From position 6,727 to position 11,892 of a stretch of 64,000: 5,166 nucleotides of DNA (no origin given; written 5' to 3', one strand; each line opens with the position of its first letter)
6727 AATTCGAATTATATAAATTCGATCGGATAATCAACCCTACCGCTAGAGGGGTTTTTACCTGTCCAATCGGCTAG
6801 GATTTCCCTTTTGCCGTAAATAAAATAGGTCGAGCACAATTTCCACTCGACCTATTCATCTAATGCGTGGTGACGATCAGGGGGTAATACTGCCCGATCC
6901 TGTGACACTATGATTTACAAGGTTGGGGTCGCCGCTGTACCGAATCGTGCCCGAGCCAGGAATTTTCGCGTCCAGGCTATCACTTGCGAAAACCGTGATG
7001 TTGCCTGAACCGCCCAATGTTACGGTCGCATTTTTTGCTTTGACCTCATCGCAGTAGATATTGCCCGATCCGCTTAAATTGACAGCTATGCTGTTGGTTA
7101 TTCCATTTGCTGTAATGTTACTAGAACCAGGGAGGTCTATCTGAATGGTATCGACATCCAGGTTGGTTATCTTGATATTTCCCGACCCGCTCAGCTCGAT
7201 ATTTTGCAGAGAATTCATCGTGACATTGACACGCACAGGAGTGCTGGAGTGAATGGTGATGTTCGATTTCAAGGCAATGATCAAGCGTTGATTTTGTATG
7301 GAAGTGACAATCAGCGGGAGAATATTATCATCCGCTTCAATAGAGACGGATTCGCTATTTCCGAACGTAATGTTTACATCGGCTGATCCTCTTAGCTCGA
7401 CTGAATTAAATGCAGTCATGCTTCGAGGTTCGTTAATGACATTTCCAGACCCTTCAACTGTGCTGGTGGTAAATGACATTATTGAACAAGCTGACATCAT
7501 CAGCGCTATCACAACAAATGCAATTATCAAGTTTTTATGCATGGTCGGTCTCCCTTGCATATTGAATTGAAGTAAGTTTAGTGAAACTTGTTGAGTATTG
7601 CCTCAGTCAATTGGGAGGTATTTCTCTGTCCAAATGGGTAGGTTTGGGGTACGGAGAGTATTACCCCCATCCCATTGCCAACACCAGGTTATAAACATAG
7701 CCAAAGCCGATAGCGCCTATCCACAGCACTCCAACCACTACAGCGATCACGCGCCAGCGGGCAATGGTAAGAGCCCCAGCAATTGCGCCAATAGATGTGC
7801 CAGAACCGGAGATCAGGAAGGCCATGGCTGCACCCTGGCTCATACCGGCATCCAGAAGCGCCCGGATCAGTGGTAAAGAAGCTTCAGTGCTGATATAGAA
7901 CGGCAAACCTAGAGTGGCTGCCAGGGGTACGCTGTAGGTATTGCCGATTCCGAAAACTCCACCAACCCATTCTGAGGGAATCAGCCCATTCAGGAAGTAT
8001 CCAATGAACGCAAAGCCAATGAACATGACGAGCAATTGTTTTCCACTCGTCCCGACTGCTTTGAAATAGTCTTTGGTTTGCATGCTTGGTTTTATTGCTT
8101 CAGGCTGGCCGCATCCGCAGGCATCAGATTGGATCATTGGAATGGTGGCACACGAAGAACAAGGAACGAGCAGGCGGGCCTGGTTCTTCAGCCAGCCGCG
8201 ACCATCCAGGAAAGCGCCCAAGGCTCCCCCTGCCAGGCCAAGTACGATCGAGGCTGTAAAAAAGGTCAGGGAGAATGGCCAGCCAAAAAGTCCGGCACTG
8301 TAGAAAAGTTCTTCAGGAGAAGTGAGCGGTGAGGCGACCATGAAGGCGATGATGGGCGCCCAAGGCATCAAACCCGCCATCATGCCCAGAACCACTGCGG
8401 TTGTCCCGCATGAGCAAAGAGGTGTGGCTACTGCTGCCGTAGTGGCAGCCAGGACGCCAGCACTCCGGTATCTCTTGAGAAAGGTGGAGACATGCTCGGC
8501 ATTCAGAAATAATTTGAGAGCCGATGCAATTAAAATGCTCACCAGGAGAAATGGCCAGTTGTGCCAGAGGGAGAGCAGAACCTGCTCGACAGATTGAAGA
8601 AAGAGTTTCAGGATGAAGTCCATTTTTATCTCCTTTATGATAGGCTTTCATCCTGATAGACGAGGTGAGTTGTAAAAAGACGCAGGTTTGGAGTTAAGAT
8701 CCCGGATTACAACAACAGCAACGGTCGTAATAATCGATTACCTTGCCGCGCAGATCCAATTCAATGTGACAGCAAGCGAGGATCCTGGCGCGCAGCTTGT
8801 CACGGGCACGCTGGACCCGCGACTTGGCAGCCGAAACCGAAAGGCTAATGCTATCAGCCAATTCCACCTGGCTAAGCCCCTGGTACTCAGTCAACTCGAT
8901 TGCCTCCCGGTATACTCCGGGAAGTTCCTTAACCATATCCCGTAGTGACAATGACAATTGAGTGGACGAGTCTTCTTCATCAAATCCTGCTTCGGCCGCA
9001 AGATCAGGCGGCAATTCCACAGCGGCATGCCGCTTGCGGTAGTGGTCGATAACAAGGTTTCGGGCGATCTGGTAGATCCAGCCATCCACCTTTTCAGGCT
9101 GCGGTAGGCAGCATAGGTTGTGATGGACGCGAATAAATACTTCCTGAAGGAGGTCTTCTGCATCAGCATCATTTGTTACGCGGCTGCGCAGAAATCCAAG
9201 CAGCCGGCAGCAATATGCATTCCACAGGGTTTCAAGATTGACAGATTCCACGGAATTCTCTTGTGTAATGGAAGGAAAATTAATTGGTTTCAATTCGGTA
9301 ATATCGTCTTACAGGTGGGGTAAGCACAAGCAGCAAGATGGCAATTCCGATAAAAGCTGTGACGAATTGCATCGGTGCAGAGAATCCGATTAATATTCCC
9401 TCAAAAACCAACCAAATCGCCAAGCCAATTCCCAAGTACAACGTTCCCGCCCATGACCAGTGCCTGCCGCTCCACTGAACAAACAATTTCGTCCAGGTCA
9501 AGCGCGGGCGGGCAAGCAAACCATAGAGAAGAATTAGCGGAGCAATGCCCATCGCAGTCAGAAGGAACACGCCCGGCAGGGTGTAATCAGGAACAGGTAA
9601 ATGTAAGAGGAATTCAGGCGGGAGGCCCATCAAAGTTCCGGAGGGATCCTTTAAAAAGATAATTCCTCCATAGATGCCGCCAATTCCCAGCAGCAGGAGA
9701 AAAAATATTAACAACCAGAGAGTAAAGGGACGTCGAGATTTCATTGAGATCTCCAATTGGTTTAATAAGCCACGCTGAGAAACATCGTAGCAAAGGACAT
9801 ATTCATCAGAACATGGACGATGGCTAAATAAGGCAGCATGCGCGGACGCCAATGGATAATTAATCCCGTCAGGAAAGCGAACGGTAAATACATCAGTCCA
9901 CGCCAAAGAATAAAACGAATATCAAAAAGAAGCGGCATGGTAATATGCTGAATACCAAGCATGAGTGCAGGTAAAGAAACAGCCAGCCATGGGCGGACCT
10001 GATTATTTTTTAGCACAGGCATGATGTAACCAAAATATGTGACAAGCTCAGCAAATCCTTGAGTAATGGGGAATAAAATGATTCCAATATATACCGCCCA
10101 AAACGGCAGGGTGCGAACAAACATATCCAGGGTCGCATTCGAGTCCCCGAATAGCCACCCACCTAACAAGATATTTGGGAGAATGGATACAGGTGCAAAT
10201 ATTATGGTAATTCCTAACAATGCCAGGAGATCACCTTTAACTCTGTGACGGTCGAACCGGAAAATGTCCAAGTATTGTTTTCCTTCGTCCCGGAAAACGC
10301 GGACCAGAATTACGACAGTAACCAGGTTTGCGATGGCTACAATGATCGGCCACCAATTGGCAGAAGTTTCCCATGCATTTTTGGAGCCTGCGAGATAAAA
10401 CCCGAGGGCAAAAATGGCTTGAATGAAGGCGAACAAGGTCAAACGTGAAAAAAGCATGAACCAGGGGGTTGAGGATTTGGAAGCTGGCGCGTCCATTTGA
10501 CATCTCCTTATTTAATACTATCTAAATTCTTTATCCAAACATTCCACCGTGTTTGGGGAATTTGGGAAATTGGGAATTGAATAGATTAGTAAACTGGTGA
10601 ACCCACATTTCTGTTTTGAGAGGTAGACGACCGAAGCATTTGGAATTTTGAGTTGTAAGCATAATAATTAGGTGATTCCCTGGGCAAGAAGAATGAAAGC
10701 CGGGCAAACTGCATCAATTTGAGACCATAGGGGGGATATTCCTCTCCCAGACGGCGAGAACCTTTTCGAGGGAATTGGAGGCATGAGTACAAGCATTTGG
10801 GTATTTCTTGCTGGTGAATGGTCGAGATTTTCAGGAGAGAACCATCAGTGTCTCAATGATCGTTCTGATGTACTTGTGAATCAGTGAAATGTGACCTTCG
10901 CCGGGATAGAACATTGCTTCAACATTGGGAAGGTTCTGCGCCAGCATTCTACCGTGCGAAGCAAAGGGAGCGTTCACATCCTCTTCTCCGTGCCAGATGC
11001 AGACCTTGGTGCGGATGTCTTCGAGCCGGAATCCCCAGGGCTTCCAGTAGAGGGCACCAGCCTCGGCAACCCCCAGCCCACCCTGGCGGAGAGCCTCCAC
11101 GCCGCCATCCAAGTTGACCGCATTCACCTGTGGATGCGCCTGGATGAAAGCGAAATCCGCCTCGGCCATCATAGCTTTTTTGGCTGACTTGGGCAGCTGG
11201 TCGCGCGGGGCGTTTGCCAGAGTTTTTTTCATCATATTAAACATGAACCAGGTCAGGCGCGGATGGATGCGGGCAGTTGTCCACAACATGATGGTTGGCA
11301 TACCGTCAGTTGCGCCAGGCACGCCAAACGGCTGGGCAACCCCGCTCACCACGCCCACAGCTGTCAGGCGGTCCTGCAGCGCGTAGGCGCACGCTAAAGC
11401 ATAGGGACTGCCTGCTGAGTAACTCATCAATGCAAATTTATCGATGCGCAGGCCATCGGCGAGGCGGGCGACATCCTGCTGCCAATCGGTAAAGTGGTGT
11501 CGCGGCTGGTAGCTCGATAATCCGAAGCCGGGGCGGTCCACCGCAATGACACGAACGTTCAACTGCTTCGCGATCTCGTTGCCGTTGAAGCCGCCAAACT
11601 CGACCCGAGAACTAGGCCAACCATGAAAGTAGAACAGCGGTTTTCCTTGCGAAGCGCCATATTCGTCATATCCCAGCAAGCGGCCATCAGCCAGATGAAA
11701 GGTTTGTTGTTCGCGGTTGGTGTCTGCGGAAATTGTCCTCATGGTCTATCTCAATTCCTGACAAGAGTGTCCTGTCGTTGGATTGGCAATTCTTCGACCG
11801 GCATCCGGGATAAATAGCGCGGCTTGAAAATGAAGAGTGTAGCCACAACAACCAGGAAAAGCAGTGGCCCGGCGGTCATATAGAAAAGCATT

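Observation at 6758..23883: Seven oriented copies of a conserved box + GC-hairpin element upstream of envelope and signalling genes (candidate regulon signal)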

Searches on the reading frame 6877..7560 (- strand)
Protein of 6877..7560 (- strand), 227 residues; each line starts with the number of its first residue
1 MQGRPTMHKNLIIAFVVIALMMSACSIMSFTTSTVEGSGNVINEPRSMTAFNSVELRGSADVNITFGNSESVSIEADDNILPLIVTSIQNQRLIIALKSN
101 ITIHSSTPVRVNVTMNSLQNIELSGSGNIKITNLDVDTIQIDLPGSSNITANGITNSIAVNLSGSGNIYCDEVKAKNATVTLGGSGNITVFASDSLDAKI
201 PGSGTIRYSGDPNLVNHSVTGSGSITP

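Call 8: search_protein_families(library=pfam, proteins=[window:6877-7560:-], max_evalue=0.01)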
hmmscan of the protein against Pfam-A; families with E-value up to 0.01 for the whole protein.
window:6877-7560:- (227 aa): 1 family
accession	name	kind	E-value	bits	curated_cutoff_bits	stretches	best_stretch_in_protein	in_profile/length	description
PF10988.14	DUF2807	-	1.3e-36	126.4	24.2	1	50-212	1-181/181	Putative auto-transporter adhesin, head GIN domain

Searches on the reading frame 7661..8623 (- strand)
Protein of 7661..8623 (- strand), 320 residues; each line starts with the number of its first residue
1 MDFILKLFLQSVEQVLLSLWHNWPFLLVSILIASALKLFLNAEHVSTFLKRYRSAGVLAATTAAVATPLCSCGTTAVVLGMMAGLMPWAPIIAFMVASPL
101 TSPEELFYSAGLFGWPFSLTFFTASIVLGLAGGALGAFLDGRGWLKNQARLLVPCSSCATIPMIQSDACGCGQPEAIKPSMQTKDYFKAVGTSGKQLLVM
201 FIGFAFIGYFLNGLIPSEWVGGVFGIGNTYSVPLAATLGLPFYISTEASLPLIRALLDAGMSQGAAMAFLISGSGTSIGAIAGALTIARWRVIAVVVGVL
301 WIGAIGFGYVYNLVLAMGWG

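Call 8: search_protein_families(library=pfam, proteins=[window:7661-8623:-], max_evalue=0.01)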
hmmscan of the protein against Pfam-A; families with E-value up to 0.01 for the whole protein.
window:7661-8623:- (320 aa): 1 family
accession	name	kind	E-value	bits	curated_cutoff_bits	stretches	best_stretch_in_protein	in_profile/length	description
PF03773.19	ArsP_1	-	1e-35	123.8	32.3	1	18-312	12-293/294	Predicted permease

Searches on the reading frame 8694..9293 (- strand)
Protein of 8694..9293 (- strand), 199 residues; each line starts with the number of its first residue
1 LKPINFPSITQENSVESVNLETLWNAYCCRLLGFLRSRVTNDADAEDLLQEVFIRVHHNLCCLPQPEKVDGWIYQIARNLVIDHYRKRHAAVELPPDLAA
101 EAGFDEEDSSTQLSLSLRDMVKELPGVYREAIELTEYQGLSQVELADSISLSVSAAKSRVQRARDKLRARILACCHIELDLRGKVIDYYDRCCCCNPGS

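Call 8: search_protein_families(library=pfam, proteins=[window:8694-9293:-], max_evalue=0.01)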
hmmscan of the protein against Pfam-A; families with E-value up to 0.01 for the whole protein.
window:8694-9293:- (199 aa): 5 families
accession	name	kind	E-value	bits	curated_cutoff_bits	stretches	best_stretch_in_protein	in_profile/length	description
PF04542.20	Sigma70_r2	-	1.1e-13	51.2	24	1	29-88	7-68/71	Sigma-70 region 2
PF08281.18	Sigma70_r4_2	-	1.7e-11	44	25.7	1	115-167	2-54/54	Sigma-70, region 4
PF04545.22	Sigma70_r4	-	2.6e-06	27.3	24.1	1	123-169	4-50/50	Sigma-70, region 4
PF07638.17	Sigma70_ECF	-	2.3e-05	24.8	21.1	1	71-169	77-181/185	ECF sigma factor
PF13412.12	HTH_24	-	0.00086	19.3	21.9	1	133-164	11-42/48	Winged helix-turn-helix DNA-binding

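Call 39: search_protein_families(library=ncbifam, proteins=[window:8694-9293:-], max_evalue=0.001)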
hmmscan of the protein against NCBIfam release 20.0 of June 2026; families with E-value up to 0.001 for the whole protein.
window:8694-9293:- (199 aa): 83 families (the best 25 are shown)
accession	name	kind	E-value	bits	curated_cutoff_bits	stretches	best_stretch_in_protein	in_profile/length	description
NF007215.0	PRK09637.1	equivalog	3.6e-57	193.3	212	1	19-191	2-174/181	RNA polymerase sigma factor SigZ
TIGR02959.1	SigZ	equivalog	1.2e-56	191.2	168.65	1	24-190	1-167/170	RNA polymerase sigma factor SigZ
NF004113.0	PRK05602.1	equivalog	2.5e-23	82.8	208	1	24-171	51-201/211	RNA polymerase sigma factor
TIGR02950.1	SigM_subfam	subfamily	5.7e-22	78.3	147.95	1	20-170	2-157/159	RNA polymerase sigma factor, SigM family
TIGR02937.1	sigma70-ECF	superfamily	1.1e-21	77.1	42.9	1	20-170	3-164/165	sigma-70 family RNA polymerase sigma factor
TIGR02983.1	SigE-fam_strep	subfamily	2.1e-21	76.5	141.55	1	20-170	8-157/162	SigE family RNA polymerase sigma factor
TIGR02985.1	Sig70_bacteroi1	subfamily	1.9e-20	73.7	126.4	1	21-170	4-161/162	RNA polymerase sigma-70 factor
NF007223.0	PRK09641.1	equivalog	1.5e-19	70.5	209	1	39-171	39-184/187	RNA polymerase sigma factor SigW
NF058625.1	sigma_PG0214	equivalog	2.5e-19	69.6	130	1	31-172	17-162/170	GFO_1088 family ECF-type sigma factor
NF009166.1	PRK12513.1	equivalog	2.6e-19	69.7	206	1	21-171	25-186/193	RNA polymerase sigma factor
TIGR02948.1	SigW_bacill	equivalog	8.4e-18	65.1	243.1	1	38-171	38-184/187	RNA polymerase sigma factor SigW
NF007229.0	PRK09647.1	equivalog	1.3e-17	63.9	265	1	40-171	66-202/220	RNA polymerase sigma factor SigE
TIGR02989.1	Sig-70_gvs1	subfamily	2.7e-17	63.1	124.55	1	21-168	4-155/158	RNA polymerase sigma-70 factor, Rhodopirellula/Verrucomicrobium family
NF007226.0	PRK09644.1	equivalog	3.4e-17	63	199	1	19-169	2-155/166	RNA polymerase sigma factor SigM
NF009188.0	PRK12536.1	subfamily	4.3e-17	62.6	250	1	25-171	37-186/190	RNA polymerase sigma factor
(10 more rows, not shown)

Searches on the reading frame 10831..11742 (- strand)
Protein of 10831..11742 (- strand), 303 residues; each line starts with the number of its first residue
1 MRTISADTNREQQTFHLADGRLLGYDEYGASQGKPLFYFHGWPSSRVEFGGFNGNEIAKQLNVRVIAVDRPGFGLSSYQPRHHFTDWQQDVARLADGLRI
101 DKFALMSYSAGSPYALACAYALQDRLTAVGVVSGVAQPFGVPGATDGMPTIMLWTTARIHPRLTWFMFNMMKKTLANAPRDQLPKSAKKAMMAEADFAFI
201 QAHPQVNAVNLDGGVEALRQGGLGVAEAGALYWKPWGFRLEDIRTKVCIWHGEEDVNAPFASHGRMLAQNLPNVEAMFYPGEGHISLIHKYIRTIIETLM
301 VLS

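Call 8: search_protein_families(library=pfam, proteins=[window:10831-11742:-], max_evalue=0.01)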
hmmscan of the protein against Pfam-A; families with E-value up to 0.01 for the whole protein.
window:10831-11742:- (303 aa): 4 families
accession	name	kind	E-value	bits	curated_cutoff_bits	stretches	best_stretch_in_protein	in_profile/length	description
PF00561.26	Abhydrolase_1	-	4.3e-12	46.6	25.8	1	35-288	2-242/245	alpha/beta hydrolase fold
PF12697.13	Abhydrolase_6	-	1.4e-11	46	26.3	1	39-286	4-205/217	Alpha/beta hydrolase family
PF12146.15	Hydrolase_4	-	7.2e-05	22.6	27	1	62-284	31-232/239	Serine aminopeptidase, S33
PF06342.18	DUF1057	-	0.0035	16.9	21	1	39-132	41-131/297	Alpha/beta hydrolase of unknown function (DUF1057)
